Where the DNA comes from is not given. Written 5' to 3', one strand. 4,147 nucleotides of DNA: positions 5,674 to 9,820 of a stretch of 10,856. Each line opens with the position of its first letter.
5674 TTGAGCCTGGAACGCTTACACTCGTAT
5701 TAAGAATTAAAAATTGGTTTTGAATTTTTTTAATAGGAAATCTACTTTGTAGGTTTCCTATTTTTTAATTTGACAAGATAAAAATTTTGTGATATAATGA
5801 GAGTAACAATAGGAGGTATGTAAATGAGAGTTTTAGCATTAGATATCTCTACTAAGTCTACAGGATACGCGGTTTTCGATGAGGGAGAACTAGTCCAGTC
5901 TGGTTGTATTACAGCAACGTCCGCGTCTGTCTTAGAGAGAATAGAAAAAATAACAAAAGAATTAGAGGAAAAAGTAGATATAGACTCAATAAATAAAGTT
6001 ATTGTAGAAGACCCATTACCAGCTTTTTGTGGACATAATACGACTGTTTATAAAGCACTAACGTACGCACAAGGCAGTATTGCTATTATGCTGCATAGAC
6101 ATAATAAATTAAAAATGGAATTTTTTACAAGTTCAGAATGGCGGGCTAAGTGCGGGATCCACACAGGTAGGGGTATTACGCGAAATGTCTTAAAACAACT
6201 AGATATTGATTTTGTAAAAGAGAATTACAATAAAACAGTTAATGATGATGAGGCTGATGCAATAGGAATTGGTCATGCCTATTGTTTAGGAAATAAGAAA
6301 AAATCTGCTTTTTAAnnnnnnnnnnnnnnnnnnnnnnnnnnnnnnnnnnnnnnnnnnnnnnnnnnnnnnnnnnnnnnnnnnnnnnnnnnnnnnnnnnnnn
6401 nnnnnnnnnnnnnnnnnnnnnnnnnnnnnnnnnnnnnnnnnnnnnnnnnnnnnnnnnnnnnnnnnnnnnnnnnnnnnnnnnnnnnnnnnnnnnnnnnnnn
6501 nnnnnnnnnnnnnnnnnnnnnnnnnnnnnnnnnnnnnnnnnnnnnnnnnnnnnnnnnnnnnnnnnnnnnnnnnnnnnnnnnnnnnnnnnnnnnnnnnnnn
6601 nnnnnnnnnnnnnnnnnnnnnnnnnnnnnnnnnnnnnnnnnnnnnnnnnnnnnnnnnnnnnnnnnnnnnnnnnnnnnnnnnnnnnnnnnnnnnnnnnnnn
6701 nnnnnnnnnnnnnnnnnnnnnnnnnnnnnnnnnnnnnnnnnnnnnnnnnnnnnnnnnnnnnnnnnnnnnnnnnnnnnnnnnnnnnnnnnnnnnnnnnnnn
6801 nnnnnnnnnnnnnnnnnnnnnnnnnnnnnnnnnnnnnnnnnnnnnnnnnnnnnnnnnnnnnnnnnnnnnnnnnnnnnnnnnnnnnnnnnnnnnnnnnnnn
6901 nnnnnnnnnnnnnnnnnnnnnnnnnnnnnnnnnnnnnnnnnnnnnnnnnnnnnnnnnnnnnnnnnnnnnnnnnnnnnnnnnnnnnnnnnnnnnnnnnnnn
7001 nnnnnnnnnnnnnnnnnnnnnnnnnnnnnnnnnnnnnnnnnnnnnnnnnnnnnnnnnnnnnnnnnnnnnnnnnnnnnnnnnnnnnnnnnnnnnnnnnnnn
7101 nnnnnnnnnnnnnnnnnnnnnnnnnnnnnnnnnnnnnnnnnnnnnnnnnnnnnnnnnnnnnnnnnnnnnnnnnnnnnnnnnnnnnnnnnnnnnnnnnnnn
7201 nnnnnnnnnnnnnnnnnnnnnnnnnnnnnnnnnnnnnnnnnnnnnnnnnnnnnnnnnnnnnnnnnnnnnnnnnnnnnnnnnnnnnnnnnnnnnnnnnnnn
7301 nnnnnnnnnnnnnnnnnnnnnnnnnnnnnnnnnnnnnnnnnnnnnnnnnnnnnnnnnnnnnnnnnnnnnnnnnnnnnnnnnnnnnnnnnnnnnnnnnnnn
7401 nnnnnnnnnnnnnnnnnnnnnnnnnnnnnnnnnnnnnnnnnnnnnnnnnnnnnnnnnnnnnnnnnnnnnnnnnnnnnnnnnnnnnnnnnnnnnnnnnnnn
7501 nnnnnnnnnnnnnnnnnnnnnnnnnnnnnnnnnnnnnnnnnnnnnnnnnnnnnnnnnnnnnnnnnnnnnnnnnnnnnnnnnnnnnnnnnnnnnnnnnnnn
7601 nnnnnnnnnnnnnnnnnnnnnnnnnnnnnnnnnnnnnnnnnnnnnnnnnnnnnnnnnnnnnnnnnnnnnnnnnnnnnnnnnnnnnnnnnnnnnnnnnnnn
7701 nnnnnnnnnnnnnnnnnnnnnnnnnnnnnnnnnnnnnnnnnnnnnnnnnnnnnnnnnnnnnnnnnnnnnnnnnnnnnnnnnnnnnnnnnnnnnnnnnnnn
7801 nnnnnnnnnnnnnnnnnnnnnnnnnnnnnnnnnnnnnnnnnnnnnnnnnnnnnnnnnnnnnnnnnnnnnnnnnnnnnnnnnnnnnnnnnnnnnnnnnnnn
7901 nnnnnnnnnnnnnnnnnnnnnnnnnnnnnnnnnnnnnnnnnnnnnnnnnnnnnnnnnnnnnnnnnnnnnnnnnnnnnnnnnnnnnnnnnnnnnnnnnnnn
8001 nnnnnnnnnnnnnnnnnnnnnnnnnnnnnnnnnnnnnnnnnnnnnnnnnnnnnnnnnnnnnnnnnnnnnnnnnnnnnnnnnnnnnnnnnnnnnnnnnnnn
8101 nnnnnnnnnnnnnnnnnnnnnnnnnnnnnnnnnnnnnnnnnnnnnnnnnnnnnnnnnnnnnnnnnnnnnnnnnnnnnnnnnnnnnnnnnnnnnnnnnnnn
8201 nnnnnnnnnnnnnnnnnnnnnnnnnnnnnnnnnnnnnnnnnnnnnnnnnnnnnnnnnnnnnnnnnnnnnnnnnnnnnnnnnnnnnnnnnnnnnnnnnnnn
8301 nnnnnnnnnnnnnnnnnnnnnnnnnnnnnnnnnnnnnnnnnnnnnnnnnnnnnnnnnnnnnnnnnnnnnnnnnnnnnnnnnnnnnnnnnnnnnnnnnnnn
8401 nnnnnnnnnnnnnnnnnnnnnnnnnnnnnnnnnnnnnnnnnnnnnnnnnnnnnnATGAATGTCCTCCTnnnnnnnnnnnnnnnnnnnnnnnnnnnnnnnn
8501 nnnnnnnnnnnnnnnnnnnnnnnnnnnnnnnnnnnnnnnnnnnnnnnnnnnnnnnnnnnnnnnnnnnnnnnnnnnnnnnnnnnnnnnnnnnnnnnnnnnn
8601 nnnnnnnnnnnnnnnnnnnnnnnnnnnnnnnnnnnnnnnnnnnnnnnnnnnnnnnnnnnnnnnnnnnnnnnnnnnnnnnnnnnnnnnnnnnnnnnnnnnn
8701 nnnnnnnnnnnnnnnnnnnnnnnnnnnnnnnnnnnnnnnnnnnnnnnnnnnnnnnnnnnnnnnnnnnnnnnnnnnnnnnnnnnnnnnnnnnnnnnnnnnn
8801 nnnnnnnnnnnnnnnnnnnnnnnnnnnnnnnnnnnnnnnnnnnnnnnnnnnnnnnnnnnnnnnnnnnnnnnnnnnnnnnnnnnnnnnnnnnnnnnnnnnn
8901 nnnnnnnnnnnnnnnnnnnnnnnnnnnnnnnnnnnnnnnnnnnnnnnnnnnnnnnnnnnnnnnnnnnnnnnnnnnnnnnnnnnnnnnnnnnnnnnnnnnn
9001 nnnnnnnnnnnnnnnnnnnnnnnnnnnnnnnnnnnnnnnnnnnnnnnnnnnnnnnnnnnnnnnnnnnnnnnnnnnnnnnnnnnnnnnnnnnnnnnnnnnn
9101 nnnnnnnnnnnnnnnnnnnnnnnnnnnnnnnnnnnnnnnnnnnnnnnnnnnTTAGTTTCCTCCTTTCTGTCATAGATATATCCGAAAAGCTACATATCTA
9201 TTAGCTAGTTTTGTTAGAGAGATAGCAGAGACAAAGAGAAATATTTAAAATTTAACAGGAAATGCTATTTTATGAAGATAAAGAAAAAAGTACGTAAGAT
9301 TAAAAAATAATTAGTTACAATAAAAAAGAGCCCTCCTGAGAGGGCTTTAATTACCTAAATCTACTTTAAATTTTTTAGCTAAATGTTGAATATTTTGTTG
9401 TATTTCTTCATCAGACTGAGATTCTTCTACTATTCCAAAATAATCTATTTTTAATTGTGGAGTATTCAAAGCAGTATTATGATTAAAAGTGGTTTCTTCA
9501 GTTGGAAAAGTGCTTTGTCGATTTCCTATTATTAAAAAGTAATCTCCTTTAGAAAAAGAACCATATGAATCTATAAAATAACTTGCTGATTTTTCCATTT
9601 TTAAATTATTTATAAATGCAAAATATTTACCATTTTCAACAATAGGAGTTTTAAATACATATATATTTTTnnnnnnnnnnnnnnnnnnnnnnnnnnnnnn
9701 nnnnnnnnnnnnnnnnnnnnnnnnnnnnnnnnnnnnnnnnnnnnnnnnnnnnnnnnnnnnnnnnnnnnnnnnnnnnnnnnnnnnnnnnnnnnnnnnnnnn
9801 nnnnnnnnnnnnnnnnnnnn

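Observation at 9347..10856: Frame change at an A8 run with a perfect A_AAA_AAA slippery heptamer in a large N/Y-rich gene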

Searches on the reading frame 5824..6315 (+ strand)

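Call 6: search_protein_families(library=phrogs, proteins=[window:5824-6315:+], max_evalue=0.01)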
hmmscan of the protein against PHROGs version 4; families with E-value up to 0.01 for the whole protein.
window:5824-6315:+ (163 aa): 3 families
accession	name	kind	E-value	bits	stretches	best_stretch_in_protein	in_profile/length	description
phrog_827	-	DNA, RNA and nucleotide metabolism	2.5e-20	74.2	1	2-153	2-155/161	Holliday junction resolvase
phrog_159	-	DNA, RNA and nucleotide metabolism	7.5e-18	65.6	1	1-158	88-251/330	RuvC-like Holliday junction resolvase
phrog_1770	-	DNA, RNA and nucleotide metabolism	9e-05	23.5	1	1-152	4-146/158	Holliday junction resolvase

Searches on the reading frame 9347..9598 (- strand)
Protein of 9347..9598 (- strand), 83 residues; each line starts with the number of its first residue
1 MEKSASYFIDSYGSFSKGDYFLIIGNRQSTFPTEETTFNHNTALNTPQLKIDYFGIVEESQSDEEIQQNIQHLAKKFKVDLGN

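Call 11: find_encoding_contigs(protein=window:9347-9598:-, flank=10000, max_places=10)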
Protein window:9347-9598:- (83 aa): 3 contigs read that carry it; 1 place shown.
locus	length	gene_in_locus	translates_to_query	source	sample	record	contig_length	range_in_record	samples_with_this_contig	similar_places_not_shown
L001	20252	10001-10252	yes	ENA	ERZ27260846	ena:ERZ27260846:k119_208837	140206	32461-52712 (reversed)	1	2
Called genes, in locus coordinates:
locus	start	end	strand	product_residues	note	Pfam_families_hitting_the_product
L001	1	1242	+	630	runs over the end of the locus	-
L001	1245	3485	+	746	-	PF16467:DUF5048 (weak)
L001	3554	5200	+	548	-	-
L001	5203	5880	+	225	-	-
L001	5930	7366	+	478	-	-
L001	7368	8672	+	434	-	-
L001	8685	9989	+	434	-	-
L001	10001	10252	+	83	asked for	-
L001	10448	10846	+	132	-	-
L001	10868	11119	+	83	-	-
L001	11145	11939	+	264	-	-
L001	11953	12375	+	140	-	-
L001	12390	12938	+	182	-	-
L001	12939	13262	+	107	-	-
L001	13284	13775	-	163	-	PF02075:RuvC (weak)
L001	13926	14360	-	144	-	PF00692:dUTPase, PF22769:DCD (weak)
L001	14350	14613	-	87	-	-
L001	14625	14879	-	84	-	-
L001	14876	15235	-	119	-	-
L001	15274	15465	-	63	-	-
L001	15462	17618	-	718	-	PF03477:ATP-cone, PF13597:NRDD, PF01228:Gly_radical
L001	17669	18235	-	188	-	PF00625:Guanylate_kin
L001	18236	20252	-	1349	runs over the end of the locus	PF02811:PHP, PF07733:DNA_pol3_alpha, PF17657:DNA_pol3_finger, PF14579:HHH_6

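Call 16: list_cluster_members(proteins=[window:9347-9598:-, L001:8685-9989:+])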
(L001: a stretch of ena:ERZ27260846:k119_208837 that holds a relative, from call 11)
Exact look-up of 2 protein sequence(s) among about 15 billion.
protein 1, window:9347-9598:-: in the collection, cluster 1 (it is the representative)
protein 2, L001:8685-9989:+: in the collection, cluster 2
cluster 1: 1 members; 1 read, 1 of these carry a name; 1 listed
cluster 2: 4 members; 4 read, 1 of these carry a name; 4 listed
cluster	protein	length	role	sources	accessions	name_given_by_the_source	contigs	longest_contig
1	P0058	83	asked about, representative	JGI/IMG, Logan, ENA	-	hypothetical protein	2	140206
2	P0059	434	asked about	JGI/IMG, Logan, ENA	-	hypothetical protein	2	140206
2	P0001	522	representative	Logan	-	-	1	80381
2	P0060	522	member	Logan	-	-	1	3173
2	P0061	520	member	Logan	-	-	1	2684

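Call 25: find_encoding_contigs(protein=P0059, flank=1000, max_places=10)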
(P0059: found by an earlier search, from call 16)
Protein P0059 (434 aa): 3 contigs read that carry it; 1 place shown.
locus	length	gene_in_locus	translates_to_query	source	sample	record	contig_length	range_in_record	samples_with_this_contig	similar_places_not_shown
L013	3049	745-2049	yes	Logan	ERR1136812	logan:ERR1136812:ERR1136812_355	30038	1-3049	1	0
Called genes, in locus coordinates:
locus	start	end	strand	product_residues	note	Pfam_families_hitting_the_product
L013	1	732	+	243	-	?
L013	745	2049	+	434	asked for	-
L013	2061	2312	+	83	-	-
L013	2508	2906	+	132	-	-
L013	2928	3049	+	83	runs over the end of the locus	-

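Call 37: search_protein_families(library=pfam, proteins=[L001:1245-3485:+, L001:3554-5200:+, L001:5203-5880:+, L001:5930-7366:+, L001:7368-8672:+], max_evalue=0.1)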
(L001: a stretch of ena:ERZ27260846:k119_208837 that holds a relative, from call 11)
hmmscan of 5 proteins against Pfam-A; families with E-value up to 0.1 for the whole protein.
L001:1245-3485:+ (746 aa): 1 family
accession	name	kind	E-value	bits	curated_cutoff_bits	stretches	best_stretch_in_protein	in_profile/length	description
PF16467.10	DUF5048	-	2e-07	31.5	32.3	1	653-743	13-100/103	Domain of unknown function (DUF5048)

L001:3554-5200:+ (548 aa): 1 family
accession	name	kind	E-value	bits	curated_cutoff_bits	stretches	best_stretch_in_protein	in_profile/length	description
PF05658.19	YadA_head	-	0.00063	20.5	25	1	60-79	1-20/27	YadA head domain repeat (2 copies)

L001:5203-5880:+ (225 aa): 0 families

L001:5930-7366:+ (478 aa): 0 families

L001:7368-8672:+ (434 aa): 1 family
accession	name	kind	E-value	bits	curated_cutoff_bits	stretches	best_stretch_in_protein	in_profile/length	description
PF22006.2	PilZ-like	-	0.09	13.5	27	0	12-65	10-65/90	PilZ domain-like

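Call 38: search_protein_families(library=phrogs, proteins=[L001:1245-3485:+, L001:3554-5200:+, L001:5203-5880:+, L001:5930-7366:+, L001:7368-8672:+], max_evalue=0.01)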
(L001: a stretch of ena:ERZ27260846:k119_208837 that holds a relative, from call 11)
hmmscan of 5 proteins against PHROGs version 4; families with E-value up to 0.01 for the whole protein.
L001:1245-3485:+ (746 aa): 2 families
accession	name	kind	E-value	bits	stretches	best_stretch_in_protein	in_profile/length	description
phrog_32343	-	unknown function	5.4e-45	154.7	2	8-404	13-392/921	-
phrog_1887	-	tail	1.6e-12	48.2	1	19-314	300-521/670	tail protein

L001:3554-5200:+ (548 aa): 1 family
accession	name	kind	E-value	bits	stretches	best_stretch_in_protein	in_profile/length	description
phrog_25468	-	unknown function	1.7e-21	77.7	3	102-172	87-157/528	-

L001:5203-5880:+ (225 aa): 0 families

L001:5930-7366:+ (478 aa): 0 families

L001:7368-8672:+ (434 aa): 0 families

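Call 72: find_homologous_proteins(query=P0058, max_evalue=0.001)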
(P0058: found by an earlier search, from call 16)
Query P0058 (83 aa): 6 proteins with E <= 0.001 among 6 candidates.
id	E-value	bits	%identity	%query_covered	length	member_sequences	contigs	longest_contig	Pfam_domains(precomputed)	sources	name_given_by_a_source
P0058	5.4e-48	178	100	100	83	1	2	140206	-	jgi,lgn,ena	jgi:hypothetical protein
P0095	4.3e-41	156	87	100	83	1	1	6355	-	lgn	-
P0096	2.3e-34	134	77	100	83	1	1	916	-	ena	-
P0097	3.8e-33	130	76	100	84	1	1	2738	-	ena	-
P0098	1.7e-29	119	84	81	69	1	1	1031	-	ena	-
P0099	4.0e-15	73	54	96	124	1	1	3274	-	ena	-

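Call 74: find_encoding_contigs(protein=P0097, flank=3000, max_places=3)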
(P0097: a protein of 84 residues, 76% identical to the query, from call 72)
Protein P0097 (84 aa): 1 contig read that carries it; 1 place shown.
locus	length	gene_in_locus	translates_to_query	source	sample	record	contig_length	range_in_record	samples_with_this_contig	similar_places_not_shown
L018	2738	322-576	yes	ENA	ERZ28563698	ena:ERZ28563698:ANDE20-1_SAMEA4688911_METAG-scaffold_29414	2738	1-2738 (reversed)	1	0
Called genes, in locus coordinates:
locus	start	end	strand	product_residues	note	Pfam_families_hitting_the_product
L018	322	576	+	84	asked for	-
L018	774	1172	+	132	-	-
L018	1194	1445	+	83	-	-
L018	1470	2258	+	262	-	-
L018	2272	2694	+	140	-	-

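Call 75: find_encoding_contigs(protein=P0099, flank=3500, max_places=3)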
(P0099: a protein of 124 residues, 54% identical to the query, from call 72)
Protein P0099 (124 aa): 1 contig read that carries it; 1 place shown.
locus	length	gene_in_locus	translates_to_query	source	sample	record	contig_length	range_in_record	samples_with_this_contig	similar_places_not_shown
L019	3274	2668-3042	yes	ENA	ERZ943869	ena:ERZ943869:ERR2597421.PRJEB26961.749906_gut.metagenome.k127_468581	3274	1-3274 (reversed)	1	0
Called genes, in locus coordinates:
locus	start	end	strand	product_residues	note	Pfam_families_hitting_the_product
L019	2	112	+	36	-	?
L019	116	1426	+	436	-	-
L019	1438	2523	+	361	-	-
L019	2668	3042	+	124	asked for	-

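Call 76: find_encoding_contigs(protein=P0096, flank=1000, max_places=3)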
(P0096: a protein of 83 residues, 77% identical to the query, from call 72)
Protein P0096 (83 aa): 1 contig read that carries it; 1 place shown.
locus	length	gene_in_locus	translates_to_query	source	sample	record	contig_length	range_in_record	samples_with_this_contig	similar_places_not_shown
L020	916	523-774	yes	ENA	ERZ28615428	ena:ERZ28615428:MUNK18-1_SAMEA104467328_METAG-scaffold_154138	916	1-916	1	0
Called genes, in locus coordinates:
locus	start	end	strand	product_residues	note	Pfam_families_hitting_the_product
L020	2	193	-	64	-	?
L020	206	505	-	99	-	-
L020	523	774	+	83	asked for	-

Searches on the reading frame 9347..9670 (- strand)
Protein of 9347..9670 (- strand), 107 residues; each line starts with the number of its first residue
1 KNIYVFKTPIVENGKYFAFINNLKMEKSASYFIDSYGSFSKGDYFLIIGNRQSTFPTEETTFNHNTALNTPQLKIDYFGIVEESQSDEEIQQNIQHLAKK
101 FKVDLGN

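Call 7: search_protein_families(library=phrogs, proteins=[window:9347-9670:-], max_evalue=0.01)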
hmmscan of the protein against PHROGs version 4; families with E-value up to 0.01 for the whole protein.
window:9347-9670:- (107 aa): 0 families
